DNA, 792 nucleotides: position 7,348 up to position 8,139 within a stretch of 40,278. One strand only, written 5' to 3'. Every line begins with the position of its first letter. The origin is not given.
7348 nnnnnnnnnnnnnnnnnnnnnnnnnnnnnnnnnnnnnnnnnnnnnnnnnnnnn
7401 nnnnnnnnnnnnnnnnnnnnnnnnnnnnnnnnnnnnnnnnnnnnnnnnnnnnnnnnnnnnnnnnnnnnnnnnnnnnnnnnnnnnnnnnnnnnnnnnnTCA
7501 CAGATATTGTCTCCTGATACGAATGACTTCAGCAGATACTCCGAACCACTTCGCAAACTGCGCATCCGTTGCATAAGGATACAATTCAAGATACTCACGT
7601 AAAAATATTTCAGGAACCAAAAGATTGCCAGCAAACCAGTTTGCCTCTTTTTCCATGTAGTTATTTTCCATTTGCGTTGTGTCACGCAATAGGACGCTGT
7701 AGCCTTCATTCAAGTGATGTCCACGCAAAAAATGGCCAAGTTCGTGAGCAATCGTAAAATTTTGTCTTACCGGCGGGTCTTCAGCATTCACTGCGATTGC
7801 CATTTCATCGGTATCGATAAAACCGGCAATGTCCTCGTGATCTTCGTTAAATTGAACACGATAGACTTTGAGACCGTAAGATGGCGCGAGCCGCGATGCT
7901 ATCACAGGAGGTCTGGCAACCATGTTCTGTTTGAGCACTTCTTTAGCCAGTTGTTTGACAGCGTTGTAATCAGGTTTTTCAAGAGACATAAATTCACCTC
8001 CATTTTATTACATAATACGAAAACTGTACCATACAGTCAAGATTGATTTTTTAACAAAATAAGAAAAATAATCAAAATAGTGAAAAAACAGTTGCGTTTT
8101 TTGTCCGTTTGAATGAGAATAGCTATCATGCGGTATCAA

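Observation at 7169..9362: Accessory island between terminase and portal: HTH-less ImmA/IrrE peptidase + 2-TM partner, facing a membrane-anchored T5orf172 protein and a secreted SHD1 protein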

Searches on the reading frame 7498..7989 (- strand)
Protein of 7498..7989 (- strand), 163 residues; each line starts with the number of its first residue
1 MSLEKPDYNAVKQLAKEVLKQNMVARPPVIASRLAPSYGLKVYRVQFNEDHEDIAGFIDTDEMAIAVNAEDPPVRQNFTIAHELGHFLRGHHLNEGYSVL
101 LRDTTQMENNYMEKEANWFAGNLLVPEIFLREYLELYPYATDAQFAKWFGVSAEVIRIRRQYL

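Call 3: search_protein_families(library=pfam, proteins=[window:7498-7989:-], max_evalue=0.1)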
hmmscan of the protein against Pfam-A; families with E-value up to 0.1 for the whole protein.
window:7498-7989:- (163 aa): 4 families
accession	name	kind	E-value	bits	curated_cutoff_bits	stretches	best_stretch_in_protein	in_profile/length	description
PF06114.19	Peptidase_M78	-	6.5e-22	78.1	22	1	38-159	4-121/123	IrrE N-terminal-like domain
PF20573.4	DUF6782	-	0.00045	20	27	1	41-87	55-101/241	Putative metallopeptidase family (DUF6782)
PF19527.4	DUF6055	-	0.0065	15.9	27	1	58-122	111-173/417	Family of unknown function (DUF6055)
PF13582.12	Reprolysin_3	-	0.074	14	22.4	1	59-92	87-122/123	Metallo-peptidase family M12B Reprolysin-like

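Call 4: search_protein_families(library=phrogs, proteins=[window:7498-7989:-], max_evalue=0.01)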
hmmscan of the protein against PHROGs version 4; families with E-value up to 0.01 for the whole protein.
window:7498-7989:- (163 aa): 6 families
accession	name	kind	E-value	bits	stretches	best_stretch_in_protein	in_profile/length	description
phrog_87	-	other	1.4e-20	75.1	1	32-163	44-164/227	metallo-protease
phrog_1914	-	unknown function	2e-18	67.9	1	59-159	77-173/222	-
phrog_2439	-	transcription regulation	9.3e-18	65.2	1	37-162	157-279/367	transcriptional regulator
phrog_19315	-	unknown function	2e-17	64.3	1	58-156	74-172/348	-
phrog_1516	-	unknown function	4.7e-11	43.7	1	33-135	41-150/227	-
phrog_18577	-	unknown function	0.00033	21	1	78-124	188-235/332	-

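Call 5: search_protein_families(library=padloc, proteins=[window:7498-7989:-], max_evalue=0.1)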
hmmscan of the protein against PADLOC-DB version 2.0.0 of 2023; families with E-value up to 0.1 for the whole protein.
window:7498-7989:- (163 aa): 16 families
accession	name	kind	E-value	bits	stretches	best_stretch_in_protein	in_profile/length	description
PDLC04141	capP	-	4.3e-21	73.5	1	9-154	3-144/242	capP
PDLC03954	RmrA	-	4.2e-12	43.7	1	7-128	137-255/380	-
PDLC03947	RmrA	-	1.1e-11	42.3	1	6-127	136-254/383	-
PDLC04776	PDC-M69B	-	1.8e-10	39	1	4-139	8-143/272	-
PDLC03945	RmrA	-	4e-10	37.4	1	69-132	201-258/394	-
PDLC03944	RmrA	-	1.2e-08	32.4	1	68-138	191-256/384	-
PDLC03952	RmrA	-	1.5e-08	31.9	1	11-129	153-269/395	-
PDLC03949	RmrA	-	2.2e-08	31.4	1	34-155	147-257/363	-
PDLC03953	RmrA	-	2.8e-08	31.4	1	65-155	197-275/373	-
PDLC03948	RmrA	-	1.2e-06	25.7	1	63-127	194-253/397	-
PDLC03946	RmrA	-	1.4e-06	25.3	1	25-132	139-235/357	-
PDLC03943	RmrA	-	1.9e-06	25.2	1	67-135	183-239/370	-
PDLC03951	RmrA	-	7.5e-05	19.9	1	71-129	200-252/400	-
PDLC03982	PD-Lambda-2_B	-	9.1e-05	19.9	1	78-133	292-344/402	-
PDLC03955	RmrA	-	0.00072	16.9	1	5-134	141-260/371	-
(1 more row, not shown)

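Call 11: find_related_loci(query=window:7498-7989:-, collection=viral_contigs, flank=6000)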
Query window:7498-7989:- (163 aa) in viral_contigs; peptide patterns used: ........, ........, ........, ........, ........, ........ (x = any residue, [..] = any of these).
6 stretches matched a pattern, but none encodes a relative of the query by tblastn (E <= 1e-3).

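Call 12: find_encoding_contigs(protein=window:7498-7989:-, flank=10000, max_places=8)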
Protein window:7498-7989:- (163 aa): 6 contigs read that carry it; 4 places shown.
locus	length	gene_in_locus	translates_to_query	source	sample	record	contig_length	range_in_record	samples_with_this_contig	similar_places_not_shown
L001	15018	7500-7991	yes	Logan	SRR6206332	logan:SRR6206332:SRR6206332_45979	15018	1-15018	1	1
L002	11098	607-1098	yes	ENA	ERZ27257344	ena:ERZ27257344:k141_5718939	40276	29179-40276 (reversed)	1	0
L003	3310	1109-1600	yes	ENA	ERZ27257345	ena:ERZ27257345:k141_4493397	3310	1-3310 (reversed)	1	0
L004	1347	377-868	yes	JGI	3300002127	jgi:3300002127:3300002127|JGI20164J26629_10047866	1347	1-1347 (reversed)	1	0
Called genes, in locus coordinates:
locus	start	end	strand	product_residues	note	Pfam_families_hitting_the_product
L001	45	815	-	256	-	-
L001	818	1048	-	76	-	-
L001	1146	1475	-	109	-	PF09956:Phage_cement_2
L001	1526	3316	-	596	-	PF10124:Mu-like_gpT (faint), PF25209:Phage_capsid_4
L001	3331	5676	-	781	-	PF05136:Phage_portal_2, PF04860:Phage_portal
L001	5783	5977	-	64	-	-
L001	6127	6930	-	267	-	PF03983:SHD1 (weak)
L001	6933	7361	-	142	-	PF10544:T5orf172, PF13455:MUG113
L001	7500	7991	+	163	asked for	PF06114:Peptidase_M78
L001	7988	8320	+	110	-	-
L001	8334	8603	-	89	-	PF24043:DUF7352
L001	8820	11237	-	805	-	-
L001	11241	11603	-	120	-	-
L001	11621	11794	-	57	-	-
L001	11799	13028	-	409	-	PF03602:Cons_hypoth95 (faint), PF01555:N6_N4_Mtase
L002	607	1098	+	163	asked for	PF06114:Peptidase_M78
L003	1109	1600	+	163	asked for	PF06114:Peptidase_M78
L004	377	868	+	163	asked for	PF06114:Peptidase_M78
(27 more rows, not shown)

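Call 15: find_homologous_proteins(query=window:7498-7989:-, max_evalue=0.001)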
Query window:7498-7989:- (163 aa): 42 proteins with E <= 0.001 among 79 candidates.
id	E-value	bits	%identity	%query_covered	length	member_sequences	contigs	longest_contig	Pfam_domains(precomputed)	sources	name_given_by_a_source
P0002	1.9e-104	365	100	100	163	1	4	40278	PF06114.20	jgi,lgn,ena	-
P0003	2.1e-71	257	71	100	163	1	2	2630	PF06114.20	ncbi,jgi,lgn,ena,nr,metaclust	ncbi:MAG: ImmA/IrrE family metallo-endopeptidase [Planctomycetaceae bacterium]|nr:ImmA/IrrE family m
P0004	3.3e-54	201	60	99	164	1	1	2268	PF06114.20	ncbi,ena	-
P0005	2.2e-53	199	60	99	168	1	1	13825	PF06114.20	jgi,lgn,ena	-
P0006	1.9e-50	189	59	99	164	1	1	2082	PF06114.20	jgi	jgi:Zn-dependent peptidase ImmA (M78 family)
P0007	5.8e-48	181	54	98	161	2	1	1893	PF06114.20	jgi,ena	-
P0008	5.1e-47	178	56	98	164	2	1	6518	PF06114.20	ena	-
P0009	2.9e-46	176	53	100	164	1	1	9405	PF06114.20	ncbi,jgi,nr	ncbi:MAG: ImmA/IrrE family metallo-endopeptidase [Planctomycetaceae bacterium]|jgi:Zn-dependent pept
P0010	8.0e-46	174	52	99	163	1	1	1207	PF06114.20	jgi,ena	-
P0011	1.5e-45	173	54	98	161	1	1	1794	PF06114.20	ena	-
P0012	2.7e-45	172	53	99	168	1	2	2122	PF06114.20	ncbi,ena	-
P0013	1.6e-37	147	54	93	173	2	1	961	PF06114.20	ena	-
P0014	2.9e-36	143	48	97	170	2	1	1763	PF06114.20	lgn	-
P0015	9.3e-36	141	47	100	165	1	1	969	PF06114.20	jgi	-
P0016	1.2e-35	141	46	100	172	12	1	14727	PF06114.20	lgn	-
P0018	5.5e-35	139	46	99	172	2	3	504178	PF06114.20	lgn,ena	-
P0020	5.8e-33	132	46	98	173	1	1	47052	PF06114.20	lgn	-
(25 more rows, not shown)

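Call 17: find_encoding_contigs(protein=P0005, flank=5000, max_places=2)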
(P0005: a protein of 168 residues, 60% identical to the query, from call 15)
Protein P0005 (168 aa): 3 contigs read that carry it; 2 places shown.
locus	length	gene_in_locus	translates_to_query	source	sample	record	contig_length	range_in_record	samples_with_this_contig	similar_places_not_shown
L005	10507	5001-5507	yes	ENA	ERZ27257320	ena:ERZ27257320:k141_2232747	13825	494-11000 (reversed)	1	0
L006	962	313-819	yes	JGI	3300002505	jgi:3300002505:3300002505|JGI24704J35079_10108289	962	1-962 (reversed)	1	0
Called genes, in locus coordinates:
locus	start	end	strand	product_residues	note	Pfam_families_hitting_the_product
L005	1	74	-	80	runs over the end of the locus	PF13560:HTH_31, PF12844:HTH_19 (weak), PF01381:HTH_3, PF13443:HTH_26 (weak)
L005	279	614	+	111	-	-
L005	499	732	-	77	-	-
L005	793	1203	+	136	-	-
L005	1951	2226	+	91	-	-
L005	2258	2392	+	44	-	-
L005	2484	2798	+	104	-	-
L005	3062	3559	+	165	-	PF13274:SocA_Panacea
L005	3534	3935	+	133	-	-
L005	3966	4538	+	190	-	PF13274:SocA_Panacea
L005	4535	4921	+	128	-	-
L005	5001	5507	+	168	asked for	PF06114:Peptidase_M78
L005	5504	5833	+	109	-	-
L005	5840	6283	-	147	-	-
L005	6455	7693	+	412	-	PF02899:Phage_int_SAM_1, PF00589:Phage_integrase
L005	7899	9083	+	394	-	PF00589:Phage_integrase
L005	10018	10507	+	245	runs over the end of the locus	-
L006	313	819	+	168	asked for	PF06114:Peptidase_M78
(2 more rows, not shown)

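Call 18: find_encoding_contigs(protein=P0009, flank=5000, max_places=2)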
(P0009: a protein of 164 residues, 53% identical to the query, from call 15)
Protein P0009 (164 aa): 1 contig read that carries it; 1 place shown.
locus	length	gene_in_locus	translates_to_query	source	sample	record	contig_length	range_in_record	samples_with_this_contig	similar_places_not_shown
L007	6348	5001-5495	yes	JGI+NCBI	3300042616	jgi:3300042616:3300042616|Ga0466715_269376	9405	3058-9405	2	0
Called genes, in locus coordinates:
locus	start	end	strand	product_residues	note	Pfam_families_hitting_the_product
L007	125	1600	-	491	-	-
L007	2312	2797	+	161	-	PF09419:PGP_phosphatase (weak), PF00702:Hydrolase, PF13419:HAD_2 (weak), PF13242:Hydrolase_like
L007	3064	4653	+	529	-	PF13646:HEAT_2 (faint)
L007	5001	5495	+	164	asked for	PF06114:Peptidase_M78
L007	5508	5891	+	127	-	-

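Call 19: find_encoding_contigs(protein=P0018, flank=6000, max_places=3)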
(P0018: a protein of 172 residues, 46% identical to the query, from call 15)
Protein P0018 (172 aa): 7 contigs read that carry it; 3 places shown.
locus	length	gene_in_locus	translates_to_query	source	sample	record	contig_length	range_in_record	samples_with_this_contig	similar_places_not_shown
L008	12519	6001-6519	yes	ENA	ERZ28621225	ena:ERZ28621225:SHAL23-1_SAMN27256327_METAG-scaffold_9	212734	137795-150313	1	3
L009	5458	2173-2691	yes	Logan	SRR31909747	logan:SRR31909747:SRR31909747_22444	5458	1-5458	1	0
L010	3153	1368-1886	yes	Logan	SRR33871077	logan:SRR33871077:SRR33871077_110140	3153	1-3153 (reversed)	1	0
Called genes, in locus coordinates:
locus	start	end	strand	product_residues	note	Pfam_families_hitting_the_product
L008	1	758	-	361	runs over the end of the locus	PF01757:Acyl_transf_3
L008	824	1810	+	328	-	PF01073:3Beta_HSD, PF01370:Epimerase, PF02719:Polysacc_synt_2, PF04321:RmlD_sub_bind, PF07993:NAD_binding_4 (faint), PF13460:NAD_binding_10 (weak), PF16363:GDP_Man_Dehyd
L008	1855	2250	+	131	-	-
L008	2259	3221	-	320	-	PF03372:Exo_endo_phos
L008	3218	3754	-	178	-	PF13302:Acetyltransf_3, PF13420:Acetyltransf_4 (weak), PF00583:Acetyltransf_1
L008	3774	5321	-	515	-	PF00083:Sugar_tr, PF07690:MFS_1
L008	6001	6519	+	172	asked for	PF06114:Peptidase_M78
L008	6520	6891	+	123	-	-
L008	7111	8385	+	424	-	PF00275:EPSP_synthase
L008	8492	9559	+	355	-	-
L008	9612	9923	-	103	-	-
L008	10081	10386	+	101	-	-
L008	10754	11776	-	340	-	PF00483:NTP_transferase, PF12804:NTP_transf_3 (weak), PF24894:Hexapep_GlmU (weak), PF25084:LbH_EIF2B, PF25087:GMPPB_C, PF00132:Hexapep (faint)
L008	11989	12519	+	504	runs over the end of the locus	PF02321:OEP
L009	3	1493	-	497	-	?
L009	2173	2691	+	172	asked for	PF06114:Peptidase_M78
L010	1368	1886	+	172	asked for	PF06114:Peptidase_M78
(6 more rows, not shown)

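Call 20: find_encoding_contigs(protein=P0020, flank=6000, max_places=2)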
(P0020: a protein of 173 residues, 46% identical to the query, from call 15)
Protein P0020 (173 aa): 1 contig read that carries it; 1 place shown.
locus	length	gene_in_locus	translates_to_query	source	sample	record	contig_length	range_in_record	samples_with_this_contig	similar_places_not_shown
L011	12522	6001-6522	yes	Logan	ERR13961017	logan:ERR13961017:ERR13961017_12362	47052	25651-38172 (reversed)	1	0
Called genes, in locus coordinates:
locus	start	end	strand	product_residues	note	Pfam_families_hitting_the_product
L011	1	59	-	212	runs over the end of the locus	-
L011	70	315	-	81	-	-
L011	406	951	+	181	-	PF07719:TPR_2 (faint), PF13431:TPR_17 (faint)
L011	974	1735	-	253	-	-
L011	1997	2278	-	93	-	-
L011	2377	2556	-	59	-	-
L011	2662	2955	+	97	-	-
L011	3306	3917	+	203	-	PF00717:Peptidase_S24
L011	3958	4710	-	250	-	-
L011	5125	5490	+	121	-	-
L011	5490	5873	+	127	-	-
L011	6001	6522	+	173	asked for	PF06114:Peptidase_M78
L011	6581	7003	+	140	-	-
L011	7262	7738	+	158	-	PF13274:SocA_Panacea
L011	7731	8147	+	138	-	-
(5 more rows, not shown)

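Call 43: search_dna_similar(query=window:7501-7989:-, collection=phages, mode=protein, max_evalue=0.00001, max_rows=40)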
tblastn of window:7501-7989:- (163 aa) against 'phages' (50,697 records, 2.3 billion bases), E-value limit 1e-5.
Records with a match: 36; places in all: 36; records where one place covers at least 80% of the query: 25.
Best place of each record, by identity: <60% 36.
By first word of the organism name: Gordonia 17; Bacteriophage 3; Pseudoalteromonas 3; Leptospira 3; Streptococcus 2; Peduovirus 2; Mycobacterium 2; Clostridium 2; Salmonella 1; Burkholderia 1.
By host as written in the record: Gordonia terrae 3612 17; - 9; Pseudoalteromonas elyakovii HL-AS1 2; Clostridium botulinum type C strain C-Stockholm 2; Streptococcus halotolerans HTS9 1; uncultured Helicobacter sp. 1; Pseudoalteromonas nigrifaciens HL-AS2 1; Mycobacterium 1; and 2 more.
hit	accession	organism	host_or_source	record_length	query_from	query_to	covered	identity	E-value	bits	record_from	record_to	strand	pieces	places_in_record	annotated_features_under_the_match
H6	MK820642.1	Gordonia phage Polly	Gordonia terrae 3612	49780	9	163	95%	31.9%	3e-8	57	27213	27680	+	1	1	29: metalloprotease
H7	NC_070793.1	Gordonia phage Polly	Gordonia terrae 3612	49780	9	163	95%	31.9%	3e-8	57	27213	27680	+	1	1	29: metalloprotease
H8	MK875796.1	Gordonia phage Tayonia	Gordonia terrae 3612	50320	9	163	95%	31.9%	3e-8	57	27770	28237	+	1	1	32: metalloprotease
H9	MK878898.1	Gordonia phage Zameen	Gordonia terrae 3612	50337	9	163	95%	31.9%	3e-8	57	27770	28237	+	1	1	32: metalloprotease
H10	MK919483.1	Gordonia phage Suscepit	Gordonia terrae 3612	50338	9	163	95%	31.9%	3e-8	57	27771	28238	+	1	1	32: metalloprotease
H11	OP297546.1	Gordonia phage Eudoria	Gordonia terrae 3612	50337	9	163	95%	31.9%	3e-8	57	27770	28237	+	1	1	32: metalloprotease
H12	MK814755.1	Gordonia phage Antonio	Gordonia terrae 3612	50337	9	163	95%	31.9%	3e-8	57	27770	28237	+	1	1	32: metalloprotease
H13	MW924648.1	Gordonia phage Trumpet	Gordonia terrae 3612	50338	9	163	95%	31.9%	3e-8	57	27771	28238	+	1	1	32: metalloprotease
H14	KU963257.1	Gordonia phage Kita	Gordonia terrae 3612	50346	9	163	95%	31.9%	3e-8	57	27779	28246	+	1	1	32: hypothetical protein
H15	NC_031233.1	Gordonia phage Kita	Gordonia terrae 3612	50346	9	163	95%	31.9%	3e-8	57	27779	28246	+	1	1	32: metallo-protease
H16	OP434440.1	Gordonia phage Manasvini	Gordonia terrae 3612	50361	9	163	95%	31.9%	3e-8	57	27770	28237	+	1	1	32: IrrE-like protein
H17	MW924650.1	Gordonia phage Neobush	Gordonia terrae 3612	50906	9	163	95%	31.9%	3e-8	57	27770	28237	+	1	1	32: metalloprotease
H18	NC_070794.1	Gordonia phage Maridalia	Gordonia terrae 3612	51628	9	163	95%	31.9%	3e-8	57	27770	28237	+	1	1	31: metalloprotease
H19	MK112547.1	Gordonia phage Maridalia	Gordonia terrae 3612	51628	9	163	95%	31.9%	3e-8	57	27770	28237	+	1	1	31: metalloprotease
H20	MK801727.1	Gordonia phage ThankyouJordi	Gordonia terrae 3612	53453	25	160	83%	35.2%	1e-6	53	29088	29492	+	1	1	33: metalloprotease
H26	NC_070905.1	Peduovirus P2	-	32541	15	163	91%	30.6%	1e-6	53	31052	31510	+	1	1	hypothetical protein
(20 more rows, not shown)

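Call 44: get_annotated_region(hit=H15, flank=3500)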
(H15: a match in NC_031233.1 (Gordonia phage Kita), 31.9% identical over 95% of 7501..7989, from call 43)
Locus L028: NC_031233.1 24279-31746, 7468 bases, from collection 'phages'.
description: Gordonia phage Kita, complete genome.
organism: Gordonia phage Kita (NCBI taxid 1821556)
taxonomy: Viruses; Duplodnaviria; Heunggongvirae; Uroviricota; Caudoviricetes; Nymbaxtervirinae; Nymphadoravirus; Nymphadoravirus kita
host: Gordonia terrae 3612; source: soil; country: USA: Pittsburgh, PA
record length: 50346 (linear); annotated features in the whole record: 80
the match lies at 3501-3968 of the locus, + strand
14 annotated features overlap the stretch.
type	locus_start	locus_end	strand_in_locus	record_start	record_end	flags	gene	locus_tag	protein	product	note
CDS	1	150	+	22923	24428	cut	28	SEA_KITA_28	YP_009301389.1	minor tail protein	-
CDS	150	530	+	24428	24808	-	29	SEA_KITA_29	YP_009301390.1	hypothetical protein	-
CDS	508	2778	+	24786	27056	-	30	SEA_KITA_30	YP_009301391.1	minor tail protein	-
CDS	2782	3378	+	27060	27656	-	31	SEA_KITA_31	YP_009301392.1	minor tail protein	-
CDS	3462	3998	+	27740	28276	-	32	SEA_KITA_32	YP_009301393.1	metallo-protease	-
CDS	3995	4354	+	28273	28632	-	33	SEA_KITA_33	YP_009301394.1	hypothetical protein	-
CDS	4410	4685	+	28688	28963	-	34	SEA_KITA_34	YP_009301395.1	hypothetical protein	-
CDS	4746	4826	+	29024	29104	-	35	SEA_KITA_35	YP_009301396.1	hypothetical protein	-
CDS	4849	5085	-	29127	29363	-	36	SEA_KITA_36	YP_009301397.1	DNA binding protein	-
CDS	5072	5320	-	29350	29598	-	37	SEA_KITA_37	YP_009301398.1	hypothetical protein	-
CDS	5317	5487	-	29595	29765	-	38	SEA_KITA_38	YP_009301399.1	hypothetical protein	-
CDS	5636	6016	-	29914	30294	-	39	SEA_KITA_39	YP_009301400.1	hypothetical protein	-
CDS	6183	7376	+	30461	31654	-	40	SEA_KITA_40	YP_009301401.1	integrase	integrase (Y-int)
CDS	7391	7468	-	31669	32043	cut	41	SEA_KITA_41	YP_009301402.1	hypothetical protein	-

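Call 45: get_annotated_region(hit=H26, flank=2500)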
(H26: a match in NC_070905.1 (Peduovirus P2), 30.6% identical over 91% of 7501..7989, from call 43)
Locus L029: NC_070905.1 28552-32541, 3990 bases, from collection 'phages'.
description: Escherichia virus P2 genome assembly, chromosome: 1.
organism: Peduovirus P2 (NCBI taxid 10679)
taxonomy: Viruses; Duplodnaviria; Heunggongvirae; Uroviricota; Caudoviricetes; Peduoviridae; Peduovirus
host: -; source: -; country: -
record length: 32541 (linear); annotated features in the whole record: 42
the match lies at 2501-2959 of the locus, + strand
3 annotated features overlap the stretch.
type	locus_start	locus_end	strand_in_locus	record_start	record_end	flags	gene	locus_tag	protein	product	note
CDS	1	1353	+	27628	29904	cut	-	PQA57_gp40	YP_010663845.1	hypothetical protein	label:P2DC1_00040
CDS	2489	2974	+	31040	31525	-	-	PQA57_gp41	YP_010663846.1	hypothetical protein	label:P2DC1_00041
CDS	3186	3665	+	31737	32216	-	-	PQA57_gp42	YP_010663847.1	hypothetical protein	label:P2DC1_00042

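Call 69: search_solved_structures(query=window:7501-7989:-, max_evalue=0.01, show_alignments=2)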
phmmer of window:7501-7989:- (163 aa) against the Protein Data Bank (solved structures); distinct sequences matched with E-value up to 0.01: 0.
